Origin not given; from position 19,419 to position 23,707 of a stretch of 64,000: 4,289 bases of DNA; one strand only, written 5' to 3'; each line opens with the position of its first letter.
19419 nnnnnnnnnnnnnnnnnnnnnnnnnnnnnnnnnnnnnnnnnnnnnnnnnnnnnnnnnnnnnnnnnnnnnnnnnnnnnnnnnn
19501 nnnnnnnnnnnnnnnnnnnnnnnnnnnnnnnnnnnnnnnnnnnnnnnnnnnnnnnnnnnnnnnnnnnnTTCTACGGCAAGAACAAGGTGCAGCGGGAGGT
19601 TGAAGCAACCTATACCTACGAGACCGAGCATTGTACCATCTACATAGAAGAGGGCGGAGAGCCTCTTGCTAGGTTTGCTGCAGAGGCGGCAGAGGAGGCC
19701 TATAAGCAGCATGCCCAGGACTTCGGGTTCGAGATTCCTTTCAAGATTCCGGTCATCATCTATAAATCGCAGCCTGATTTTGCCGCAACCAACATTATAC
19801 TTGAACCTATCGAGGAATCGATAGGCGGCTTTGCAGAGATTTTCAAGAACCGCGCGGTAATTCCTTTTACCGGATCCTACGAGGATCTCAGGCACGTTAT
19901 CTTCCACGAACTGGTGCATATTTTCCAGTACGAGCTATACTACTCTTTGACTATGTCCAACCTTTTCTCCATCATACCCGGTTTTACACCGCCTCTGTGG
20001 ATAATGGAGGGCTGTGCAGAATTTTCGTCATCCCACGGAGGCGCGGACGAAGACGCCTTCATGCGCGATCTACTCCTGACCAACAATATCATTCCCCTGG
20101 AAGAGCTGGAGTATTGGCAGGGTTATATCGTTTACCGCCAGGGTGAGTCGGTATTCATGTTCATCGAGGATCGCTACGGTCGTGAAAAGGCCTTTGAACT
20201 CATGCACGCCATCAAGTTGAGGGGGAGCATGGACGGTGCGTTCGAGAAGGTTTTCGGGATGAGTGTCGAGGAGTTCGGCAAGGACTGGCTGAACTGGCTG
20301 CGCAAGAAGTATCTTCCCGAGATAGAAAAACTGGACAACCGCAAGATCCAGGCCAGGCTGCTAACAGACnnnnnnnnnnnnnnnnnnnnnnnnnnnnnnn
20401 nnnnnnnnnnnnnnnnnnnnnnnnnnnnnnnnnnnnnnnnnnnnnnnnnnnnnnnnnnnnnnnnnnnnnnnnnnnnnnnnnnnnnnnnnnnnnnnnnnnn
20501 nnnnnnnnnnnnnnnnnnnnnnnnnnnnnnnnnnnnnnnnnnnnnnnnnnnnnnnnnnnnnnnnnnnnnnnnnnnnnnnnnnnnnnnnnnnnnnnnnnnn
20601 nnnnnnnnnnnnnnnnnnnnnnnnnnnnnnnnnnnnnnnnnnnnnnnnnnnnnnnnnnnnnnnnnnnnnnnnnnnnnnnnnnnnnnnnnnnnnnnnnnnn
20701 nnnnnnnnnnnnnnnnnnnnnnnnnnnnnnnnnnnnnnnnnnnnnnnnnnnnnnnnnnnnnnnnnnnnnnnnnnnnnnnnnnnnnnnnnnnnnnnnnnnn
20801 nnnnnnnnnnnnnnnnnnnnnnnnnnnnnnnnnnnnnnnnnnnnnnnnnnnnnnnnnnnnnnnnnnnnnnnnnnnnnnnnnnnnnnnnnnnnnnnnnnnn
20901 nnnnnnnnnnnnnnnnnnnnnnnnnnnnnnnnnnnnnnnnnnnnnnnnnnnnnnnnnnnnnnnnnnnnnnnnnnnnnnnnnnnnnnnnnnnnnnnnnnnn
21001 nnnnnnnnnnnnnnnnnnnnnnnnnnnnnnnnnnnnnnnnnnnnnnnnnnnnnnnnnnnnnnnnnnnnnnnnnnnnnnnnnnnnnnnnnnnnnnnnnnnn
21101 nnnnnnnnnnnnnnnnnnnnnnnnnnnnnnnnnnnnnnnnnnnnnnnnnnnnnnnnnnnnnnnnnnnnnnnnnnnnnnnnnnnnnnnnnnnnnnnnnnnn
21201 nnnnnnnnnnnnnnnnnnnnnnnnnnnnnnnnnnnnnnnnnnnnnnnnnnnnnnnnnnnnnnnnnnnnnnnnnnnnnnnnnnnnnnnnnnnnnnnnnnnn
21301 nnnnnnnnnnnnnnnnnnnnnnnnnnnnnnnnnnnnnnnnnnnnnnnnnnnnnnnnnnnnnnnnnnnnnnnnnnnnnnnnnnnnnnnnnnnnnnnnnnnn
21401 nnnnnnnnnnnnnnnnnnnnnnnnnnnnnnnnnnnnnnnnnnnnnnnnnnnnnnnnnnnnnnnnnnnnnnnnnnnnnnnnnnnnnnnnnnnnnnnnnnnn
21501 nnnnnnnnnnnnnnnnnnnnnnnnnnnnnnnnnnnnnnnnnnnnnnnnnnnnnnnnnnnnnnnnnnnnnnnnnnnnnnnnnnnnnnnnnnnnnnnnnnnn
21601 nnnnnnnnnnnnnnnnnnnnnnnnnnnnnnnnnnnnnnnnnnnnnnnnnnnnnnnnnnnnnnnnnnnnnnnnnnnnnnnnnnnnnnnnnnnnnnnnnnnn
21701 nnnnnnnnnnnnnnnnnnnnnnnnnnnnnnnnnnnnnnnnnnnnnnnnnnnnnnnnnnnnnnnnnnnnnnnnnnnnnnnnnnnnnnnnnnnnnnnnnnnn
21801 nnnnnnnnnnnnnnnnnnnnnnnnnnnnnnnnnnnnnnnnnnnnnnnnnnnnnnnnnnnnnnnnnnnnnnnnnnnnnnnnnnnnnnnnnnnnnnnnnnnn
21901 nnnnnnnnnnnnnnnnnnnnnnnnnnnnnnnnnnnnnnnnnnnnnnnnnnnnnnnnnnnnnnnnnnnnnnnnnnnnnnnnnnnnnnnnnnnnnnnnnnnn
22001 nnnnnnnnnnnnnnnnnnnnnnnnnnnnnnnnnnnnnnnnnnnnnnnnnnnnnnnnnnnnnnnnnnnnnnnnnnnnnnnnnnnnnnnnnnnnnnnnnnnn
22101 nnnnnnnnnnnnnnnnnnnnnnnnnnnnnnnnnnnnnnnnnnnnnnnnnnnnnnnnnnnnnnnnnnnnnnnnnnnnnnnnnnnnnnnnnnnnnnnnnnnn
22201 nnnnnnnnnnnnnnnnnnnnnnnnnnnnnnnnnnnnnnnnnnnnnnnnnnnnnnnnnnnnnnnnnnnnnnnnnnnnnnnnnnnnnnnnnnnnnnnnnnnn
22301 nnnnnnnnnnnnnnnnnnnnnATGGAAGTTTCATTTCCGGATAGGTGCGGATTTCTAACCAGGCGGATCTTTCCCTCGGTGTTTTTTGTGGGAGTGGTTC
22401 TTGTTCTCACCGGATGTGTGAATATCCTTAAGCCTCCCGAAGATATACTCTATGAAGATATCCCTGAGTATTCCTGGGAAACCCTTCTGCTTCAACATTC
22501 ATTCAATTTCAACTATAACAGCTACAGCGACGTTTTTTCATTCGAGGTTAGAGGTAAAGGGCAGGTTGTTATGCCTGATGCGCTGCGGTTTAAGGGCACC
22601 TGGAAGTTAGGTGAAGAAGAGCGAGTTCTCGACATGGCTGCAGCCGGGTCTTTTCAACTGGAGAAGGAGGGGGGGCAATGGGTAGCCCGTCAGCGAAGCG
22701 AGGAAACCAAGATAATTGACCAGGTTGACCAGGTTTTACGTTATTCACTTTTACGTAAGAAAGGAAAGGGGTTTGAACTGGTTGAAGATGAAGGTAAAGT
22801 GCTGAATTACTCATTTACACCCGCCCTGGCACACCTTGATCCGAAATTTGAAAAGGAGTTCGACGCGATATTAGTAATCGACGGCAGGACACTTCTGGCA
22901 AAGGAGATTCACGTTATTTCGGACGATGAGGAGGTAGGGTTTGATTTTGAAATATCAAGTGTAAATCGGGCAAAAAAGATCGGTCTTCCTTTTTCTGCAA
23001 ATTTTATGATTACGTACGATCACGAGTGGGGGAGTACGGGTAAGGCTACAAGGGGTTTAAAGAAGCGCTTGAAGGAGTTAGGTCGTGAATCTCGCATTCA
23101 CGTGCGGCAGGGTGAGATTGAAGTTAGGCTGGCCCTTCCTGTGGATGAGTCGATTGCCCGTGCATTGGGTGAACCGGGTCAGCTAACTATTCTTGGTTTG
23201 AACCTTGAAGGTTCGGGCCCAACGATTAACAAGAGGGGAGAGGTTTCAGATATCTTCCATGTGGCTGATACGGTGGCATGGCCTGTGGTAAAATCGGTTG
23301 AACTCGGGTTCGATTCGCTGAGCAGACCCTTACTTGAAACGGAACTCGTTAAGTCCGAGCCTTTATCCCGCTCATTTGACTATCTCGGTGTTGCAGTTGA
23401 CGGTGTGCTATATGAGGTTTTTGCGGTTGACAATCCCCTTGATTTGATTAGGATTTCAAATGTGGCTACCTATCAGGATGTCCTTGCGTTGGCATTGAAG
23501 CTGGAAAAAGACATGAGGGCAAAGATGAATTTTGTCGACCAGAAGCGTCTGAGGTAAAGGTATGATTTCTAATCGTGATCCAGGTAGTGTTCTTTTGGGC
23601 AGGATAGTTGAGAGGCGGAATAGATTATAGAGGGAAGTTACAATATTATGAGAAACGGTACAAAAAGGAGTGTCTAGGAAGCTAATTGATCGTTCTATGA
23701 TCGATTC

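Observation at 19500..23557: Omp85-barrel protein with an HEXXH peptidase-like domain and PD40 propellers in place of POTRA domains, plus an overlapping lipoprotein gene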

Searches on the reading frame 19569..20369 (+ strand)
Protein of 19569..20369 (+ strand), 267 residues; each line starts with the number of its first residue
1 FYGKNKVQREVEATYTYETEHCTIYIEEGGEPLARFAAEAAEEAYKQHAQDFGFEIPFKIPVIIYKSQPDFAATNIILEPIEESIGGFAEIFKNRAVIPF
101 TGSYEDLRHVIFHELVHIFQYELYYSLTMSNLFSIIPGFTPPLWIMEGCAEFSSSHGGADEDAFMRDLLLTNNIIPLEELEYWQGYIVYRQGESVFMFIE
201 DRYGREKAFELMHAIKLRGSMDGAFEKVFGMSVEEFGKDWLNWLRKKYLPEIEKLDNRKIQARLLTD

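Call 45: search_solved_structures(query=A5, max_evalue=10, show_alignments=2)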
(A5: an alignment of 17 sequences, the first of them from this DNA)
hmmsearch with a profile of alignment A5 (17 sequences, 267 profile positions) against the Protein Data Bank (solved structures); distinct sequences matched with E-value up to 10: 6.
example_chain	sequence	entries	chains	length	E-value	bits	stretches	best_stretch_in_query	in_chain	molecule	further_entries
7esi_A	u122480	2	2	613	0.047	16.2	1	111-244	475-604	Collagenase unit (CU) | collagenase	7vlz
7wss_A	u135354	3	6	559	0.19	14.2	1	99-218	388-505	Microbial collagenase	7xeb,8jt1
3cia_A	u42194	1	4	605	0.22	13.9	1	157-215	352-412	cold-active aminopeptidase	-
9l5o_A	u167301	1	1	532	0.7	12.3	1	111-236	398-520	microbial collagenase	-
3ezu_A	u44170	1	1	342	1.3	11.4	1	19-90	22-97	GGDEF domain protein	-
4mcj_A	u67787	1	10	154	1.4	11.3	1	101-148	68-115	Uncharacterized protein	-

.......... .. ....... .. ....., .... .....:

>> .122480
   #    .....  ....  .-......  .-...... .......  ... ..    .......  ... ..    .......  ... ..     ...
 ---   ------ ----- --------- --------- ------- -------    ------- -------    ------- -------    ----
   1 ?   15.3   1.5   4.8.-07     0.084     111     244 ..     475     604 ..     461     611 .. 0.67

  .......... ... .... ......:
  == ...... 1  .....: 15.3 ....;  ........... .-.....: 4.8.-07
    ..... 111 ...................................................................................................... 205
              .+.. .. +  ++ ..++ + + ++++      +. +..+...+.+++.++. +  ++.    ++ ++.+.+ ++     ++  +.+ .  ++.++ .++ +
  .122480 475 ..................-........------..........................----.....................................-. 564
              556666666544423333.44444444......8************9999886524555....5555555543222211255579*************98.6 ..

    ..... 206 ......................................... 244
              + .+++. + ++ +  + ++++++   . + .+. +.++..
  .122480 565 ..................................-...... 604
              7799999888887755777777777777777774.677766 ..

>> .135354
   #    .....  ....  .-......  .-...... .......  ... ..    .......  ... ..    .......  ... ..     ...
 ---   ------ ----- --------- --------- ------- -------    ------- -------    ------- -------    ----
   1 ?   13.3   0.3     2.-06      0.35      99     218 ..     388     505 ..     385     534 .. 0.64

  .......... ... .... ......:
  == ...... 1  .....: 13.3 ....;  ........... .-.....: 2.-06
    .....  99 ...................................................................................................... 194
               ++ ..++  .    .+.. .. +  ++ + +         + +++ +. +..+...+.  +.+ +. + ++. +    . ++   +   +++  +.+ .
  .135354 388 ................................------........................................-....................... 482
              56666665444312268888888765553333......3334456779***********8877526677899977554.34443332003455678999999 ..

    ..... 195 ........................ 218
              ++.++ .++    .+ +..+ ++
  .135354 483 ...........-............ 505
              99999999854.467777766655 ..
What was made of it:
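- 19602..20354 (+): Gluzincin-type (clan MA, Peptidase_MA_2) metallopeptidase domain, residues about 35-285. Weak profile matches to M9 collagenases align on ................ (call 45).
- On Clan MA(E) gluzincin metallopeptidase (Peptidase_MA_2, PF13485): Weak profile matches to M9 collagenases align on the motifs, E 0.047 (call 45).
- Tried and rejected: The profile search of the peptidase domain against PDB gave only weak matches, with M9 collagenase best at E 0.047 (call 45).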

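Call 48: search_protein_families(library=pfam, alignment_id=A5, max_evalue=0.01)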
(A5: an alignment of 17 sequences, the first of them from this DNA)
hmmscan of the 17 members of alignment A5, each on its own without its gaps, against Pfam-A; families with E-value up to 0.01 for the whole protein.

A. member 1, seq(267 aa): 1 family
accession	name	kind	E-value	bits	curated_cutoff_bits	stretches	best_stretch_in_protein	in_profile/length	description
PF13485.12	Peptidase_MA_2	-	1.9e-08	34.8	32.4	1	41-245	2-200/201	Peptidase MA superfamily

B. families by the number of members that match (of 17 scanned): 7 families
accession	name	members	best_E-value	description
PF13485.12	Peptidase_MA_2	17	2e-17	Peptidase MA superfamily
PF04450.18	BSP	8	2.8e-05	Peptidase of plants and bacteria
PF01752.23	Peptidase_M9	6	7.4e-05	Collagenase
PF19527.4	DUF6055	5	0.00079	Family of unknown function (DUF6055)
PF05299.18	Peptidase_M61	2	4.5e-05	M61 glycyl aminopeptidase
PF10026.15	DUF2268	1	0.0054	Predicted Zn-dependent protease (DUF2268)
PF18894.6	PhageMetallopep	1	0.0092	Putative phage metallopeptidase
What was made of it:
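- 19602..20354 (+): PF13485 at 34.8 bits against a cut-off of 32.4 when the domain is scored alone; 17 of 17 sampled relatives match (call 48).
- Checked: Peptidase_MA_2 at residues 64-268, 30.7 bits for the whole protein; scored alone, the domain reaches 34.8 bits against a cut-off of 32.4 (call 48).
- Tried and rejected: I scanned 17 N-terminal domains instead (call 48).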

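Call 78: search_protein_representatives(protein=window:19569-20369:+)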
Query: 267 residues. Proteins with E-value up to 0.001 (for the whole library): 2746; up to 1e-10: 1325; up to 1e-30: 397. The best 150 are listed.
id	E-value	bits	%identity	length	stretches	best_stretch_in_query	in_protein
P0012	1.3e-140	483.8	75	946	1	1-267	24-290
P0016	2.7e-88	312.3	54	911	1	1-261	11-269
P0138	5.8e-80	284.9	48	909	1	1-259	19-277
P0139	1.0e-77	277.6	50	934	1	1-266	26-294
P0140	2.9e-75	269.5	50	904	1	1-254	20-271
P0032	2.8e-69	249.9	48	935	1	2-267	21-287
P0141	8.5e-66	238.5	43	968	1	1-267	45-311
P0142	2.8e-65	236.8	41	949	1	2-267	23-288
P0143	2.0e-63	230.7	41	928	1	1-258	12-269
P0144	2.3e-62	227.2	42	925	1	2-255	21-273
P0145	5.8e-61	222.6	42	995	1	2-267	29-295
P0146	4.5e-60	219.7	43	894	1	18-256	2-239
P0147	4.4e-59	216.5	41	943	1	1-255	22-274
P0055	2.4e-58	214.1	42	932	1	2-253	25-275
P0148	2.8e-58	213.8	40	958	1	1-266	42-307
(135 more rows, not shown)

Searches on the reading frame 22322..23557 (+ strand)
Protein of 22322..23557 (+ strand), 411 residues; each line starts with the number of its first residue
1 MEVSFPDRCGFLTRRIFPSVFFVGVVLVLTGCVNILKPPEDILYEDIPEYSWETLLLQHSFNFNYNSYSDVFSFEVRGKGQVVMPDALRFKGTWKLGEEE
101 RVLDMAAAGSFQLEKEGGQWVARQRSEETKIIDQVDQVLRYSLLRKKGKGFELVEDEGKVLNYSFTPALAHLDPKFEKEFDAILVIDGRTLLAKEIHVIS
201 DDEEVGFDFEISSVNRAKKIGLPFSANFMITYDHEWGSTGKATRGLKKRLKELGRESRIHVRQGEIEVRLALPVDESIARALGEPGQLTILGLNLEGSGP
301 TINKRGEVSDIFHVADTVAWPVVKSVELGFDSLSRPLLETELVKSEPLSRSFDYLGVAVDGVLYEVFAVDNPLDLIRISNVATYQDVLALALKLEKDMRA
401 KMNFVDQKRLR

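Call 3: search_protein_families(library=pfam, proteins=[window:22322-23557:+], max_evalue=0.1)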
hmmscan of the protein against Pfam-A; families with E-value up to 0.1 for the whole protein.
window:22322-23557:+ (411 aa): 0 families

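Call 4: search_protein_families(library=ncbifam, proteins=[window:22322-23557:+], max_evalue=0.1)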
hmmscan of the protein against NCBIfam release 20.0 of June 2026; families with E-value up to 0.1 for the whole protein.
window:22322-23557:+ (411 aa): 1 family
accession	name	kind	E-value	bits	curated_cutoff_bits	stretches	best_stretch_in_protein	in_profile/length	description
TIGR00708.1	cobA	equivalog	0.071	12.9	167.75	0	90-141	42-92/177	cob(I)yrinic acid a,c-diamide adenosyltransferase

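Call 17: find_homologous_proteins(query=window:22322-23557:+)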
Query window:22322-23557:+ (411 aa): 17 proteins with E <= 0.001 among 8000 candidates.
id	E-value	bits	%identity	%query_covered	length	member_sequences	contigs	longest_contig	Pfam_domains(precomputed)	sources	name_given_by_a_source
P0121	6.2e-271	916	100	100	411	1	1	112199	-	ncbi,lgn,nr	ncbi:hypothetical protein JXM67_12845 [candidate division WOR-3 bacterium]|nr:hypothetical protein [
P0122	8.8e-201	685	74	100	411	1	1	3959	-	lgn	-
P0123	2.0e-156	539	58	100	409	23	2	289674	-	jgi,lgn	-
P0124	1.1e-154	533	59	97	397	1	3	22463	-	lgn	-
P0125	2.4e-149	516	57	96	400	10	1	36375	-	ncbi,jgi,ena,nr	ncbi:hypothetical protein ES703_06805 [subsurface metagenome]|nr:hypothetical protein [bacterium]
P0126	8.1e-147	507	58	95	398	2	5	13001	-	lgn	-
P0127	1.7e-146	506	57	95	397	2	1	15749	-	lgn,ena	-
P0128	2.5e-146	506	57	95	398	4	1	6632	-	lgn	-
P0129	4.5e-146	505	57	98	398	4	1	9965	-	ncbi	-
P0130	3.0e-141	489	68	79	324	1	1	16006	-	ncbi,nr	ncbi:hypothetical protein GF359_08275, partial [candidate division WOR-3 bacterium]|nr:hypothetical 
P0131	1.1e-137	477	56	90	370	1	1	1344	-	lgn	-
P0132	1.1e-130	454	51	95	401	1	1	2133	-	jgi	jgi:hypothetical protein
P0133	1.8e-128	447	50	95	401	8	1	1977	-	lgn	-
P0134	2.2e-126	440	52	97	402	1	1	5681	-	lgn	-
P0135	1.2e-122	428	52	93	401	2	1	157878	-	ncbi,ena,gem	-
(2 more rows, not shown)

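Call 52: predict_structure(alignment_id=A4)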
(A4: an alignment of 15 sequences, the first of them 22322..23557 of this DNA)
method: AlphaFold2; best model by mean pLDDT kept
length: 411 residues; sequences in the alignment: 15
mean_pLDDT: 70.1   pTM: 0.49
mean pLDDT of the five models: 70.1, 62.7, 59.9, 59.3, 56.0
residues with pLDDT >= 90: 12; 70-90: 213; 50-70: 149; < 50: 37
segments of 3 or more residues with pLDDT < 50: 1-15, 26-35, 83-87, 117-119
pLDDT, mean of each block of 10 residues (from residue 1): 33 47 46 49 80 68 71 62 51 64 60 53 59 57 57 86 76 64 84 83 78 65 76 74 79 75 82 63 70 72 71 81 88 88 85 85 84 87 82 78 62 46
secondary structure, 60 per line:
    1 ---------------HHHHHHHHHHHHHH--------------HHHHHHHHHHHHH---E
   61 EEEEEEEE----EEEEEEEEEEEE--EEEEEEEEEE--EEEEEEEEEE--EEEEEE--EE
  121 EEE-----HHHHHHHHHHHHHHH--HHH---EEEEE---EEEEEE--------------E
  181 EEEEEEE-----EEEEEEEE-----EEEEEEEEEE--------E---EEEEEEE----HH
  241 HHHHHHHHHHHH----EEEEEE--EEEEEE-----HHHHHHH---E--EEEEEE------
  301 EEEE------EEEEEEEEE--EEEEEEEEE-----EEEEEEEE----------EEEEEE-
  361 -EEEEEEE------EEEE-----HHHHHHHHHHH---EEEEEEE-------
elements in order: H16-29 H44-56 E60-68 E73-84 E87-96 E99-108 E111-116 E119-123 H129-143 E152-156 E160-165 E180-187 E193-200 E206-215 E228-234 H239-252 E257-262 E265-270 H276-282 E289-294 E301-304 E311-319 E322-330 E336-343 E354-359 E362-368 E375-378 H384-394 E398-404
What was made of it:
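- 22451..22966 (+): LolA/LolB/LppX-like half-barrel domain of the lipoprotein, residues about 44-215. The model is of moderate quality: pLDDT 70, pTM 0.49 (call 52).
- Closest known: LolA / LolB / LppX / LprG lipid-carrier fold. Different: The model is only of moderate confidence (call 52).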

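Call 77: search_solved_structures(query=A3, max_evalue=10)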
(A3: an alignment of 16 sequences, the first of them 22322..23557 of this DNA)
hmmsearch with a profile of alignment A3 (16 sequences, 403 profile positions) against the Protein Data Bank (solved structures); distinct sequences matched with E-value up to 10: 0.
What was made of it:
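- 22451..22966 (+): No sequence-level family or PDB match (calls 3, 4, 77).
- Closest known: LolA / LolB / LppX / LprG lipid-carrier fold. Different: No sequence-level match (calls 3, 4, 77).
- Tried and rejected: The profile of lipoprotein B against PDB sequences found nothing (call 77).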
